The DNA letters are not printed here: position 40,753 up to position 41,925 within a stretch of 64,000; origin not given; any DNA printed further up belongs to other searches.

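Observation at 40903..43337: YopJ-family-like effector gene fused into an operon with three tandem GNAT acetyltransferases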

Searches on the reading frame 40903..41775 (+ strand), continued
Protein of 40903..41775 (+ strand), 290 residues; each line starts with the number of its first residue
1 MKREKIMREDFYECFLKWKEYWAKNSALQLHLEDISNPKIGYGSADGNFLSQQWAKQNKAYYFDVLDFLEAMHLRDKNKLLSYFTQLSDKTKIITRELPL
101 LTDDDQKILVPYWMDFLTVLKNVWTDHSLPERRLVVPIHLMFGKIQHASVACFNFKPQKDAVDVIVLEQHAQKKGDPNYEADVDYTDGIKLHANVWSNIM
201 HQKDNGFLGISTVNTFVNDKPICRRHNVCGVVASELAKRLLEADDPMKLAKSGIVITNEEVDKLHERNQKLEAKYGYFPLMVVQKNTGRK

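Call 43: find_encoding_contigs(protein=P0023, flank=8000, max_places=2)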
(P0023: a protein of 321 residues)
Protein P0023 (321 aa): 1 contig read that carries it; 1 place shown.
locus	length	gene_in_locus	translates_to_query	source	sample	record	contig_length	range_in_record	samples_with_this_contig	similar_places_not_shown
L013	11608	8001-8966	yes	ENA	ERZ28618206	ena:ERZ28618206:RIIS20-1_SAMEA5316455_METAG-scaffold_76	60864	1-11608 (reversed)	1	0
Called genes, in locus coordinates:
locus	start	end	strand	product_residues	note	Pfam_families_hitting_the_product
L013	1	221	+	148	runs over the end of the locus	PF20072:DUF6468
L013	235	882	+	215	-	PF03448:MgtE_N (weak)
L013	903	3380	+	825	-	-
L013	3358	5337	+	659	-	PF00270:DEAD (weak), PF04851:ResIII, PF17757:UvrB_inter, PF27431:UvrB_3rd, PF00271:Helicase_C, PF12344:UvrB, PF02151:UVR (weak)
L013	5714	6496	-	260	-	PF01066:CDP-OH_P_transf, PF08009:CDP-OH_P_tran_2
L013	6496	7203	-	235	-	PF02666:PS_Dcarbxylase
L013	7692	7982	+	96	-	-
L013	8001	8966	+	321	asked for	-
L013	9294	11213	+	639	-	-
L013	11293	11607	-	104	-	?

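Call 44: find_encoding_contigs(protein=P0039, flank=8000, max_places=2)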
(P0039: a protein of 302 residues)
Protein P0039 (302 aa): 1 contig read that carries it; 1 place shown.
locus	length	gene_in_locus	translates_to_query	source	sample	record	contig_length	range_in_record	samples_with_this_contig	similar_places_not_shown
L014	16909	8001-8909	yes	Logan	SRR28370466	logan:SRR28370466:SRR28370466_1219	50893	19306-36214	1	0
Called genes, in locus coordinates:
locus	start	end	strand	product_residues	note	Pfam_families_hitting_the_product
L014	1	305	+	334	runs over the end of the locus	PF11599:AviRa (faint), PF01170:UPF0020, PF02384:N6_Mtase, PF05175:MTS, PF06325:PrmA (weak), PF13847:Methyltransf_31, PF13649:Methyltransf_25 (weak)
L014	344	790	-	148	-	-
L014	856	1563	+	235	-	PF08032:SpoU_sub_bind, PF00588:SpoU_methylase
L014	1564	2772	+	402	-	PF07690:MFS_1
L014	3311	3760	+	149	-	PF13420:Acetyltransf_4 (weak), PF00583:Acetyltransf_1, PF13673:Acetyltransf_10, PF13508:Acetyltransf_7, PF08445:FR47 (weak)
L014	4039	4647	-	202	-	PF12762:DDE_Tnp_IS1595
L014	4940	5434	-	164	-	PF01427:Peptidase_M15, PF02557:VanY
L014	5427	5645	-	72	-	-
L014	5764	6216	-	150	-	PF03703:bPH_2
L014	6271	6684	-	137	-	PF00293:NUDIX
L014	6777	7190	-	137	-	-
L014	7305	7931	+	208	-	PF01928:CYTH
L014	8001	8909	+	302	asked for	-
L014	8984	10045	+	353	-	PF13401:AAA_22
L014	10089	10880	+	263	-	PF00970:FAD_binding_6 (weak), PF00175:NAD_binding_1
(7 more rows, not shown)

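Call 45: search_solved_structures(query=A2, max_evalue=10, show_alignments=3)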
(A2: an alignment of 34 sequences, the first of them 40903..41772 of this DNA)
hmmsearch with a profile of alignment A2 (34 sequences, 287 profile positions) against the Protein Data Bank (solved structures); distinct sequences matched with E-value up to 10: 2.
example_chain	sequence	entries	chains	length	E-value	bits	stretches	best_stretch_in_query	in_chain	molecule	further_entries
1b4q_A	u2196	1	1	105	0.7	12.5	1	29-110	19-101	PROTEIN (HUMAN THIOLTRANSFERASE)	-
1ynp_A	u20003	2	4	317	1.5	11.4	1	50-114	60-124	oxidoreductase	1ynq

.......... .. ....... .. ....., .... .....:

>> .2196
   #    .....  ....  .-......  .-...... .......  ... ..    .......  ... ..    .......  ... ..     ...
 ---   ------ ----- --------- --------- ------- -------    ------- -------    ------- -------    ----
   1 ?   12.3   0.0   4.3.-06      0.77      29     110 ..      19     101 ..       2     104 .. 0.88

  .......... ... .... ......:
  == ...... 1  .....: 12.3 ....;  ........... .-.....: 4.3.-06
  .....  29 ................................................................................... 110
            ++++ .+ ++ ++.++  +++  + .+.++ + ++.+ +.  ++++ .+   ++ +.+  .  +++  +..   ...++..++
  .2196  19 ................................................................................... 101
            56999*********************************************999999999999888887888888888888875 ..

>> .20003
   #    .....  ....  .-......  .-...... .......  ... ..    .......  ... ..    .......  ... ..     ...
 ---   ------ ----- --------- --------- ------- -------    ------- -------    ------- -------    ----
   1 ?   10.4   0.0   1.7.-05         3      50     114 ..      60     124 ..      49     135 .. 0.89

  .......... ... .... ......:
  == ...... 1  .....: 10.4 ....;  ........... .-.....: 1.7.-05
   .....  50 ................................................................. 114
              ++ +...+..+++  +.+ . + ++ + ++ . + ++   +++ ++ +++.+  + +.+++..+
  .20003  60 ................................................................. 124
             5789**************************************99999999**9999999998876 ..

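Call 46: search_protein_families(library=pfam, alignment_id=A2, max_evalue=1)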
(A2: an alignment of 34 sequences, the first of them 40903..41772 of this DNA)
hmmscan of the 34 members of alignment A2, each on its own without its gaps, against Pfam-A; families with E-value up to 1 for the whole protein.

A. member 1, window:40903-41772:+ (290 aa): 1 family
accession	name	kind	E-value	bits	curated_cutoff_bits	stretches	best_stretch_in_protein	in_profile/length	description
PF18363.6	PI_PP_I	-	0.19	12.3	28.5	0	7-39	29-61/94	Phosphoinositide phosphatase insertion domain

B. families by the number of members that match (of 34 scanned): 37 families (the first 25 are shown)
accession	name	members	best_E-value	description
PF21646.3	ACTMAP-like_C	2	0.016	Actin maturation protease-like, C-terminal domain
PF03572.23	Peptidase_S41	1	9.4e-05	Peptidase family S41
PF00583.31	Acetyltransf_1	1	0.0081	Acetyltransferase (GNAT) family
PF23255.1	DUF7070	1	0.0099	Domain of unknown function (DUF7070)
PF18618.6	HP0268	1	0.02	HP0268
PF13508.13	Acetyltransf_7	1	0.027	Acetyltransferase (GNAT) domain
PF16088.10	BORCS7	1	0.027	BLOC-1-related complex sub-unit 7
PF24193.1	DUF7418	1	0.03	Domain of unknown function (DUF7418)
PF10111.15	Glyco_tranf_2_2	1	0.03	Glycosyltransferase like family 2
PF18230.7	Glyc_hyd_38C_2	1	0.034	Glycosyl hydrolases family 38 C-terminal sub-domain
PF02267.23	Rib_hydrolayse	1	0.042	ADP-ribosyl cyclase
PF02697.20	VAPB_antitox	1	0.046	Putative antitoxin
PF11629.13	Mst1_SARAH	1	0.05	C terminal SARAH domain of Mst1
PF11441.14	MxiM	1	0.05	Pilot protein MxiM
PF06896.17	Phage_TAC_3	1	0.052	Phage tail assembly chaperone proteins, TAC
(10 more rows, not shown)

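Call 47: search_protein_families(library=pfam, proteins=[P0029, P0028, P0024, P0043, P0019, P0059], max_evalue=1)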
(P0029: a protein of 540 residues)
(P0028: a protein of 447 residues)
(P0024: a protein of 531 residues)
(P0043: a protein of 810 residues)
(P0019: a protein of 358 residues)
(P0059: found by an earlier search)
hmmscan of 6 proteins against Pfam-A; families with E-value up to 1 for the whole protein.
P0029 (540 aa): 3 families
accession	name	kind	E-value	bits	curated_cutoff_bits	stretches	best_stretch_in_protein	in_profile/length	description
PF00583.31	Acetyltransf_1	-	0.0081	16.9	20.7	1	325-366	71-115/116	Acetyltransferase (GNAT) family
PF13508.13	Acetyltransf_7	-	0.027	15.3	27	1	325-366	40-81/84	Acetyltransferase (GNAT) domain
PF17707.6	DUF5553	-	0.47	10.3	25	1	483-535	31-81/223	Family of unknown function (DUF5553)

P0028 (447 aa): 3 families
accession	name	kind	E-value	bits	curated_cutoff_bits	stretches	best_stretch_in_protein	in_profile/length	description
PF03572.23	Peptidase_S41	-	9.4e-05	22.5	24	1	388-440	1-46/165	Peptidase family S41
PF11441.14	MxiM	-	0.05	14.4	25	1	32-98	48-109/115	Pilot protein MxiM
PF10543.14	ORF6N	-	0.12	13.1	27.8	0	330-382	12-64/86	ORF6N domain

P0024 (531 aa): 2 families
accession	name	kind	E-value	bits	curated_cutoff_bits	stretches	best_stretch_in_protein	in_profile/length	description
PF03421.22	Acetyltransf_14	-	0.019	15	24.4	1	125-191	71-143/263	YopJ Serine/Threonine acetyltransferase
PF05942.16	PaREP1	-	0.11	12.8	24.4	1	3-32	23-52/115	Archaeal PaREP1/PaREP8 family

P0043 (810 aa): 9 families
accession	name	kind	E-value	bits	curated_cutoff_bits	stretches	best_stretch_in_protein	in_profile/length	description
PF17565.7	DUF5471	-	2.2e-22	79.6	25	0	371-405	12-48/70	Family of unknown function (DUF5471)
PF01575.25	MaoC_dehydratas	-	1.7e-19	70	27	0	434-455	78-99/123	MaoC like domain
PF04072.20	LCM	-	1.1e-06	29.2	22.3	0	205-225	158-178/187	Leucine carboxyl methyltransferase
PF23571.1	GH3_M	-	1.6e-06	28.6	23.6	0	681-713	31-63/75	GH3 family central domain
PF12564.13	TypeIII_RM_meth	-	1.9e-06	28.5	25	0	288-308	30-50/56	Type III restriction/modification enzyme methylation subunit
PF18603.7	LAL_C2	-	7.8e-06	26.5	29.4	0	616-651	19-54/78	L-amino acid ligase C-terminal domain 2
PF07735.22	FBA_2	-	4.1e-05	24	22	0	163-188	20-44/67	F-box associated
PF00867.23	XPG_I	-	0.0025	18.6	24.9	0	66-87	11-32/89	XPG I-region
PF13245.12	AAA_19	-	0.14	12.8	25.1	0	617-644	35-62/134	AAA domain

P0019 (358 aa): 1 family
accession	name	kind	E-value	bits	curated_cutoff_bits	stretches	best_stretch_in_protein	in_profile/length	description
PF03088.22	Str_synth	-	0.11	13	25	0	304-334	27-57/89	Strictosidine synthase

P0059 (540 aa): 2 families
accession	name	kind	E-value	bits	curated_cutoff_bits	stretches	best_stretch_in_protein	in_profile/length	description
PF00583.31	Acetyltransf_1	-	0.0083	16.8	20.7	1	325-366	71-115/116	Acetyltransferase (GNAT) family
PF13508.13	Acetyltransf_7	-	0.028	15.2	27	1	325-366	40-81/84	Acetyltransferase (GNAT) domain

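Call 58: find_homologous_proteins(query=A2, max_evalue=0.001)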
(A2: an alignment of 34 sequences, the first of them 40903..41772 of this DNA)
Query A2 (34 sequences) (290 aa, profile of the alignment): 25 proteins with E <= 0.001 among 7000 candidates.
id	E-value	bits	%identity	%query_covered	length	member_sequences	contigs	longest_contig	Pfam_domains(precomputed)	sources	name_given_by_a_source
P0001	3.7e-85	304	100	98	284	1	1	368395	-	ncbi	-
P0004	7.4e-84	300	64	98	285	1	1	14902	-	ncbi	-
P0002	1.1e-82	296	89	98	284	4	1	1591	-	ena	-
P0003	1.9e-81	292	64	98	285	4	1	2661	-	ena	-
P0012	3.3e-81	291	56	90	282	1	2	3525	-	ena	-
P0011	2.4e-80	288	57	86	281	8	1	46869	-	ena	-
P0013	3.1e-80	288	55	90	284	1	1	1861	-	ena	-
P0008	3.6e-80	288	62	90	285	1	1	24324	-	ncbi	ncbi:MAG: hypothetical protein ACI4OR_04150 [Alphaproteobacteria bacterium]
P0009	6.3e-80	287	60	90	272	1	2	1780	-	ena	-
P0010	3.1e-79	284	57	86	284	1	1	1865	-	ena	-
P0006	7.1e-79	283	59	100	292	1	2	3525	-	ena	-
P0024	7.2e-79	283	32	80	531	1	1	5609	-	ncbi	-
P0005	1.7e-78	282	61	98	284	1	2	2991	-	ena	-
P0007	1.5e-75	272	61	98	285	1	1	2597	-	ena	-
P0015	5.3e-75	271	53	86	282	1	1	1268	-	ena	-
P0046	3.0e-68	248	23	81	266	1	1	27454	-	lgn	-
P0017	6.0e-37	146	98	42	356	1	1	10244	-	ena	-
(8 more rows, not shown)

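Call 59: find_encoding_contigs(protein=P0059, flank=10000, max_places=2)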
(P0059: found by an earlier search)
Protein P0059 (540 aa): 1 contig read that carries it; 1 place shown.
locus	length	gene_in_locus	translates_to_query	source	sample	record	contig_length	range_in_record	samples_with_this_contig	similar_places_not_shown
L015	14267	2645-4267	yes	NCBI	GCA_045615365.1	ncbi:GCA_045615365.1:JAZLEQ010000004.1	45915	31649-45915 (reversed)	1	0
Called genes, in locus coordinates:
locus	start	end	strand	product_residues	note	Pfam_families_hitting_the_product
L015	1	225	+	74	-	?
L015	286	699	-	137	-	PF18478:PIN_10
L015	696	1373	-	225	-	PF13518:HTH_28 (faint), PF21321:HTH_66 (weak)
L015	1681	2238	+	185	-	PF00239:Resolvase, PF02796:HTH_7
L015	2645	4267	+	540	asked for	-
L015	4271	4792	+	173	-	-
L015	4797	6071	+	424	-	-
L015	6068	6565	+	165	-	-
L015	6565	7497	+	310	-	PF01636:APH, PF01633:Choline_kinase (weak)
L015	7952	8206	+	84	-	-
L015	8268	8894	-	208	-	PF13857:Ank_5 (faint), PF00023:Ank (faint), PF12796:Ank_2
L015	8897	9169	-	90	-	PF20331:DUF6626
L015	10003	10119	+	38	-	-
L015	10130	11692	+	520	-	PF00239:Resolvase, PF07508:Recombinase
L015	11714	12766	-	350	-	PF13524:Glyco_trans_1_2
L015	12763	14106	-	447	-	PF21799:MurD-like_N (faint), PF08245:Mur_ligase_M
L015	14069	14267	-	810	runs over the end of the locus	PF00924:MS_channel_2nd, PF21082:MS_channel_3rd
